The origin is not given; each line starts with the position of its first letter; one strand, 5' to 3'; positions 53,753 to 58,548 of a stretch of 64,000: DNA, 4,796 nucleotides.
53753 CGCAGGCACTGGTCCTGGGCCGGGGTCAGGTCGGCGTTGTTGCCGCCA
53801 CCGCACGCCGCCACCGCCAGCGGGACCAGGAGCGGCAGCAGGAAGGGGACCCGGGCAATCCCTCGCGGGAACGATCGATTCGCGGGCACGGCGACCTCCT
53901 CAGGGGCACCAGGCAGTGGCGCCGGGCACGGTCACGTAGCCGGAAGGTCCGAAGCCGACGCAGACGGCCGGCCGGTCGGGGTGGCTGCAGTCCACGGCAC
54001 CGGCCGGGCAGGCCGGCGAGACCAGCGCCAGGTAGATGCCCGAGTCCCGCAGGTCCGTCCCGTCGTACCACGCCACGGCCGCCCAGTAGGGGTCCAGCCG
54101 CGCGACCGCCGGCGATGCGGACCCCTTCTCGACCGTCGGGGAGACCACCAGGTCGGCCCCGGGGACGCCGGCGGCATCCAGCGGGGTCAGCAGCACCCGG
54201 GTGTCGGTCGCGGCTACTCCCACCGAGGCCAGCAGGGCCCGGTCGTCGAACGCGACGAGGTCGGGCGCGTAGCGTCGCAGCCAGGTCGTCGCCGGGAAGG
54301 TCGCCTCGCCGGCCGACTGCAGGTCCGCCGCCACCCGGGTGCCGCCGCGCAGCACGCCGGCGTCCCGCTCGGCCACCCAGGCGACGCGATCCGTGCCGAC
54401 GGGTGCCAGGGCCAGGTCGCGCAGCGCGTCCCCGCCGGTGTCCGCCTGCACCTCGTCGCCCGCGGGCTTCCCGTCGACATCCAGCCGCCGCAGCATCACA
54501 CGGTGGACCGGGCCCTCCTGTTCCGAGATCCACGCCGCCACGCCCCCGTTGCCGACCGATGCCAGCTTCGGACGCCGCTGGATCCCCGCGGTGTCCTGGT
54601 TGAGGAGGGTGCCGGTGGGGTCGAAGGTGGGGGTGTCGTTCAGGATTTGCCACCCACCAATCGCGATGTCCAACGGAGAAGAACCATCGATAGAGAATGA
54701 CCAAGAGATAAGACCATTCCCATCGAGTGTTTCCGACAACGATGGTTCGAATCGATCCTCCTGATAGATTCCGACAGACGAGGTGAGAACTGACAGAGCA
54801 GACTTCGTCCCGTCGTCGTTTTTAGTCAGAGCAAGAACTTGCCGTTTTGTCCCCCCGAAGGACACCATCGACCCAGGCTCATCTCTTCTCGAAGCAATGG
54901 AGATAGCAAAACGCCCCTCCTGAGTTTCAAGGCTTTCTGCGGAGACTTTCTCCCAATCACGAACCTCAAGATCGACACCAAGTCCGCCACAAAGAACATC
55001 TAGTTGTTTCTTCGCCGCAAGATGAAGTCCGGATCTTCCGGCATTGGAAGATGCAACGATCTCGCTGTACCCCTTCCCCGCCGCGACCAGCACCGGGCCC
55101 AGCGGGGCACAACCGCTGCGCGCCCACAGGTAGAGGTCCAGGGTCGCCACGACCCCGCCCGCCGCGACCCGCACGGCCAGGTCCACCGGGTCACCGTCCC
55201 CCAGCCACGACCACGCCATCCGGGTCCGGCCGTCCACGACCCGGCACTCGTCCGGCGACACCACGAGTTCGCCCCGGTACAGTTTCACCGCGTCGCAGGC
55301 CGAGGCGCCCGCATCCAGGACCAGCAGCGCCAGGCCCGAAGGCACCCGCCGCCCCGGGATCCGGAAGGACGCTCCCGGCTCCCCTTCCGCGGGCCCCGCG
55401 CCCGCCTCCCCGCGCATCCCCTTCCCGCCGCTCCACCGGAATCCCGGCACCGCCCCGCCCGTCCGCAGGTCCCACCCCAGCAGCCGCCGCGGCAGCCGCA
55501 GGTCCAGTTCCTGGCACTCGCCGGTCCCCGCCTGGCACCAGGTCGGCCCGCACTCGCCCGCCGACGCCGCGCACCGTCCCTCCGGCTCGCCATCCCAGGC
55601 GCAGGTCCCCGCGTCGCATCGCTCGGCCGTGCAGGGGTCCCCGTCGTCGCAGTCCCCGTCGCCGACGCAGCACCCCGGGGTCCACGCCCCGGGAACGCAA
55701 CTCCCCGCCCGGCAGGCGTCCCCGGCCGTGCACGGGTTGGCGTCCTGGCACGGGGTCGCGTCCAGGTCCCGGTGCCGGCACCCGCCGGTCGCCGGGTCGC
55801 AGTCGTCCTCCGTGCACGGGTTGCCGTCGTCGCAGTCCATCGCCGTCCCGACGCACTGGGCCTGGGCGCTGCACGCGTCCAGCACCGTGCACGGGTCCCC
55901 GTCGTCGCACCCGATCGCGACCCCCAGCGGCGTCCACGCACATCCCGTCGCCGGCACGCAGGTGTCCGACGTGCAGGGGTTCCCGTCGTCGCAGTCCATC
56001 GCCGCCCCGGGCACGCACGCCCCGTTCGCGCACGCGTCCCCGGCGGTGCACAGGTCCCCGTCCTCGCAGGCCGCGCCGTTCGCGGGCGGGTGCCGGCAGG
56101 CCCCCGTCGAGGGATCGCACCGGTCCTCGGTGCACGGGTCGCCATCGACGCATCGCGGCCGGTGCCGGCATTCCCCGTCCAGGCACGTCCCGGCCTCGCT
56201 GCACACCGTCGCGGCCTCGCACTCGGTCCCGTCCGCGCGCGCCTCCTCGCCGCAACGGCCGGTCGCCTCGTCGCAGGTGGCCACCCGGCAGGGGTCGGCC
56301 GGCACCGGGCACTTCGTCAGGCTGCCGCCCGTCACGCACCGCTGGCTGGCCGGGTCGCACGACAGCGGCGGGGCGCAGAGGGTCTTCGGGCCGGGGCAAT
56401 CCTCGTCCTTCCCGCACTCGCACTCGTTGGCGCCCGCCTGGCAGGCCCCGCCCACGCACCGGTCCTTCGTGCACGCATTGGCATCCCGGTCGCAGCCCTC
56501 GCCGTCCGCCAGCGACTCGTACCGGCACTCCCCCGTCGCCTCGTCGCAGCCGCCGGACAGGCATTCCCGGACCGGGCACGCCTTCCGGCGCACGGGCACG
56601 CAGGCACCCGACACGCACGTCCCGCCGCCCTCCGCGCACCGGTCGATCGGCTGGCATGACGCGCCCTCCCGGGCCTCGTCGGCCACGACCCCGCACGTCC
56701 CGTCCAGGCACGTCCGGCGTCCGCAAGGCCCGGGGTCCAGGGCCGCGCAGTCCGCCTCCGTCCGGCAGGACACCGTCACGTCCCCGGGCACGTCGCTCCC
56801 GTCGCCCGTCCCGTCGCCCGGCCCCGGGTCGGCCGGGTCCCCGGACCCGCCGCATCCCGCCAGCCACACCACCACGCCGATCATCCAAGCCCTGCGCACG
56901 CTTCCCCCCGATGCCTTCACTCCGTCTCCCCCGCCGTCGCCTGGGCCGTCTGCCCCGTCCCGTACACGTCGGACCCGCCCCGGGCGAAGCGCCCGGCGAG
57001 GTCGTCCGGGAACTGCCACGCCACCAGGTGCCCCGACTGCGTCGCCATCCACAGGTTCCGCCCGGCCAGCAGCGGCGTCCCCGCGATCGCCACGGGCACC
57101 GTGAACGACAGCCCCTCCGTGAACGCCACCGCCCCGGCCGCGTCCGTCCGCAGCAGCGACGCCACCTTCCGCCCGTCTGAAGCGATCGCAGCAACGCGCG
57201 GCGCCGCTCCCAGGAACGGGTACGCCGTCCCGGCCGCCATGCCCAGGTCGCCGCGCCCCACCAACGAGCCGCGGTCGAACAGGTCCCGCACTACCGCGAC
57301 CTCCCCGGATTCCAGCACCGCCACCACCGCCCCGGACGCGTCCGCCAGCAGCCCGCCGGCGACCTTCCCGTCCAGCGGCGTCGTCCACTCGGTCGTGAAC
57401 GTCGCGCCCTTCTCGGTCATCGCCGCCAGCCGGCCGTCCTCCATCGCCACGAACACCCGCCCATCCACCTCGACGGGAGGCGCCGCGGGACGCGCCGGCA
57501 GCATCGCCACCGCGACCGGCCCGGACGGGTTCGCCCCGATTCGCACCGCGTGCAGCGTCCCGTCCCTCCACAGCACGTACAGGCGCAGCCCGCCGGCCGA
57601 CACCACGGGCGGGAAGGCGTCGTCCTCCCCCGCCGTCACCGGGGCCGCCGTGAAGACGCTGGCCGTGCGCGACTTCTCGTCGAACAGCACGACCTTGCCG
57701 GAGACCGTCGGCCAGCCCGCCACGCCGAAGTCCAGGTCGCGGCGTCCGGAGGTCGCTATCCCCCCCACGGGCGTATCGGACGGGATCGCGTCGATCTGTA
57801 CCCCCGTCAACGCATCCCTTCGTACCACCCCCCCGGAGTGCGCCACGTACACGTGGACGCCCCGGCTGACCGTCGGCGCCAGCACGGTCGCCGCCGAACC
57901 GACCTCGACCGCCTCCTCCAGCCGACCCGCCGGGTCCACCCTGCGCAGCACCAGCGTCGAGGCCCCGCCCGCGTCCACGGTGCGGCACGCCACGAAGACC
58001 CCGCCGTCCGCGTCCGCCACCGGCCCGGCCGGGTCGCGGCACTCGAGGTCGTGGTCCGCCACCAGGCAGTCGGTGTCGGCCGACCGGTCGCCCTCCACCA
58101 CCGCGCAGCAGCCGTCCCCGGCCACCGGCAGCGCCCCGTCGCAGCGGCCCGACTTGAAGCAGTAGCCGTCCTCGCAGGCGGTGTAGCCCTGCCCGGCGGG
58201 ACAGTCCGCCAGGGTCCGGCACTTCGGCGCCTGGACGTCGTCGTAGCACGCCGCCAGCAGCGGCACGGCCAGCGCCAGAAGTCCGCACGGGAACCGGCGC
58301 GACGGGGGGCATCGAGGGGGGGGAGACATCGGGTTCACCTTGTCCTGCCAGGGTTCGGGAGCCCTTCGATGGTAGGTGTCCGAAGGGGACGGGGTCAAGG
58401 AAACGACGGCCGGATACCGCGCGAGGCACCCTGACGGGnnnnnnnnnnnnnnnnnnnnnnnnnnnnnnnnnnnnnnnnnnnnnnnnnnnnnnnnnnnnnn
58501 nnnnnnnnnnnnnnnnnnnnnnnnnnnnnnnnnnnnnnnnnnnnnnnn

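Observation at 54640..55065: In-frame low-GC, foreign-codon segment embedded in a giant Cys-rich lipoprotein gene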

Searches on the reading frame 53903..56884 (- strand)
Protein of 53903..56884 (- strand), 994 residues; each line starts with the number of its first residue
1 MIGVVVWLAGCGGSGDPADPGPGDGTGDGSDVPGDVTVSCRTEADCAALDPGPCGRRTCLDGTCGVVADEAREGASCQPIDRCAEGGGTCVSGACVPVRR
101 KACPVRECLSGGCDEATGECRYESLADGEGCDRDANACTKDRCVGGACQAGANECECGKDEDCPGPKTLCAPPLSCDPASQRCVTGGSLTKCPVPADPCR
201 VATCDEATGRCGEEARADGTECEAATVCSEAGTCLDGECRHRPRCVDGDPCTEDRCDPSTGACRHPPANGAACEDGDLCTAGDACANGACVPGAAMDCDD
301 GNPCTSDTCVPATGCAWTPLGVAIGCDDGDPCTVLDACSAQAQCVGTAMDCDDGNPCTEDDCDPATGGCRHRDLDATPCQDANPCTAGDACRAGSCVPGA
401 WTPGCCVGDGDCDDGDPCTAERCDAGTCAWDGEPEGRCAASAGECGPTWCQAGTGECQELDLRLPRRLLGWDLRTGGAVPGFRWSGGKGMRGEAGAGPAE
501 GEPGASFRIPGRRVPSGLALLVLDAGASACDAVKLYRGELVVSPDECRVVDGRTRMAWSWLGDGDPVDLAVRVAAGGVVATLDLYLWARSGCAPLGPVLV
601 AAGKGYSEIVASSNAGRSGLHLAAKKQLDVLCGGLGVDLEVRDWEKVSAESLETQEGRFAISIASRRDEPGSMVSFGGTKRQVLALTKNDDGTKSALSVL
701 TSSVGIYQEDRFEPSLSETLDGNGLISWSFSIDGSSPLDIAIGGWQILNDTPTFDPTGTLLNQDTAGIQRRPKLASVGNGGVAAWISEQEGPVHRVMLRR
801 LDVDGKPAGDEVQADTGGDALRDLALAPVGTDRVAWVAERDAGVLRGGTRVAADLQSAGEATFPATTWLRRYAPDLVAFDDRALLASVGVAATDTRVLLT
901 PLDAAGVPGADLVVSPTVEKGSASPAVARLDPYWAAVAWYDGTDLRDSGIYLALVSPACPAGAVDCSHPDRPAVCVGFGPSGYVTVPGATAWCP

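Call 6: search_protein_families(library=pfam, proteins=[window:53903-56884:-], max_evalue=0.01)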
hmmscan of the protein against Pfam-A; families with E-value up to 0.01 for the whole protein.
window:53903-56884:- (994 aa): 1 family
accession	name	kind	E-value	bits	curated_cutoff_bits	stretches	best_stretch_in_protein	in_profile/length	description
PF00526.23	Dicty_CTDC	-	4.8e-19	68.3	27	3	350-371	1-21/24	Dictyostelium (slime mold) repeat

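Call 7: search_protein_families(library=ncbifam, proteins=[window:53903-56884:-], max_evalue=0.01)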
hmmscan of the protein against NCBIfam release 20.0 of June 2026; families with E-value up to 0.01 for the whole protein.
window:53903-56884:- (994 aa): 0 families

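Call 8: find_encoding_contigs(protein=window:53903-56884:-, flank=3000, max_places=6)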
Protein window:53903-56884:- (994 aa): 2 contigs read that carry it; 1 place shown.
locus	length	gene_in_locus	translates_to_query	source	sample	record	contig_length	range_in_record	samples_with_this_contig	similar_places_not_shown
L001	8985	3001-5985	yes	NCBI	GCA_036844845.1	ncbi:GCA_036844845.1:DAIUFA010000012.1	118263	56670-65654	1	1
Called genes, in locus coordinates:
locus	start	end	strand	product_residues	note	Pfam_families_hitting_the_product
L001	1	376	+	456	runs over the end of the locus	PF01041:DegT_DnrJ_EryC1 (faint), PF01212:Beta_elim_lyase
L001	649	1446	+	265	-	PF00929:RNase_T, PF13482:RNase_H_2 (faint)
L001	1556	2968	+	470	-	-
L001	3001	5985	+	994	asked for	PF00526:Dicty_CTDC (weak)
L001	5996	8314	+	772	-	PF00526:Dicty_CTDC (weak)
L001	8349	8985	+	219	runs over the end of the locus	PF13483:Lactamase_B_3, PF12706:Lactamase_B_2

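Call 87: list_cluster_members(proteins=[window:53903-56884:-, P0005, P0001])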
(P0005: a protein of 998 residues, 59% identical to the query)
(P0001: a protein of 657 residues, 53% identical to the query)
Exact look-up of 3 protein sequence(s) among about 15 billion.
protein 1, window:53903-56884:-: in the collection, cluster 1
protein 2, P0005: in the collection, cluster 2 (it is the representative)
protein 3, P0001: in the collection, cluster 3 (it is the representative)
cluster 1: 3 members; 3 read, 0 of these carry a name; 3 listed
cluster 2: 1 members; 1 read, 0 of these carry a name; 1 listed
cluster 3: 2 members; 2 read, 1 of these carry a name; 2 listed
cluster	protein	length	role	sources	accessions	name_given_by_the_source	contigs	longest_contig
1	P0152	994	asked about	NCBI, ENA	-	-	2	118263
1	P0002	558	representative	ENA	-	-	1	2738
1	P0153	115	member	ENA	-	-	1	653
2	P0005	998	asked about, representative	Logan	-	-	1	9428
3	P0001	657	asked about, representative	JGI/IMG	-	hypothetical protein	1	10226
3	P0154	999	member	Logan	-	-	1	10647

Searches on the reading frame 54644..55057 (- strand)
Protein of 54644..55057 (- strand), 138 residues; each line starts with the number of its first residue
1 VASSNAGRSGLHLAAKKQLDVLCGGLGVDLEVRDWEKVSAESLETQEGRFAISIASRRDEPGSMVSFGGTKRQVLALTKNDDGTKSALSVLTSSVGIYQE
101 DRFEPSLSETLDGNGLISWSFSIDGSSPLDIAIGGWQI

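Call 63: find_homologous_proteins(query=window:54644-55057:-, max_evalue=1)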
Query window:54644-55057:-: 45 candidates shared short words with the query, none scored E <= 1.

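Call 64: search_dna_similar(query=window:54644-55057:-, collection=phages, mode=protein, max_evalue=1)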
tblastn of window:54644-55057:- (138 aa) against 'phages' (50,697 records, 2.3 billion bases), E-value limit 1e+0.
No match.

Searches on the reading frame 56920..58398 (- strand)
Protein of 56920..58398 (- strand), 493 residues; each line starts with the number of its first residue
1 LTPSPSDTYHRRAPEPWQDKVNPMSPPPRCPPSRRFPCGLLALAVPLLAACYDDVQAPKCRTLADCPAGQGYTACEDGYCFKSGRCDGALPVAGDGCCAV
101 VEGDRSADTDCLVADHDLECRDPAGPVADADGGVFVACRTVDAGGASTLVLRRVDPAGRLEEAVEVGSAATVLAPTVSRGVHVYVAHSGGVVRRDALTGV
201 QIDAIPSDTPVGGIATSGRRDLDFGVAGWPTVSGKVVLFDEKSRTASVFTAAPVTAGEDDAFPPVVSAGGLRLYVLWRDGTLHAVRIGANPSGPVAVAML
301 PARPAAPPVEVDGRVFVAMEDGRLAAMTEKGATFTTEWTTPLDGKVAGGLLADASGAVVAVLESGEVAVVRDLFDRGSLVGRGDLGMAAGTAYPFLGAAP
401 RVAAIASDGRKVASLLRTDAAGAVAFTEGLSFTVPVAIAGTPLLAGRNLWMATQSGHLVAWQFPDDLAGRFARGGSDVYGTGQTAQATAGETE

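Call 6: search_protein_families(library=pfam, proteins=[window:56920-58398:-], max_evalue=0.01)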
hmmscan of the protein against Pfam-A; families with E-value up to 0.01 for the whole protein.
window:56920-58398:- (493 aa): 0 families

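Call 7: search_protein_families(library=ncbifam, proteins=[window:56920-58398:-], max_evalue=0.01)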
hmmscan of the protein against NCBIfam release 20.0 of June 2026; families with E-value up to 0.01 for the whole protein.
window:56920-58398:- (493 aa): 1 family
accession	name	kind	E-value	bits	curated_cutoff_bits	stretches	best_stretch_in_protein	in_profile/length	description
TIGR03300.1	assembly_YfgL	equivalog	0.00031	19.5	285.2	1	308-370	61-120/377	outer membrane protein assembly factor BamB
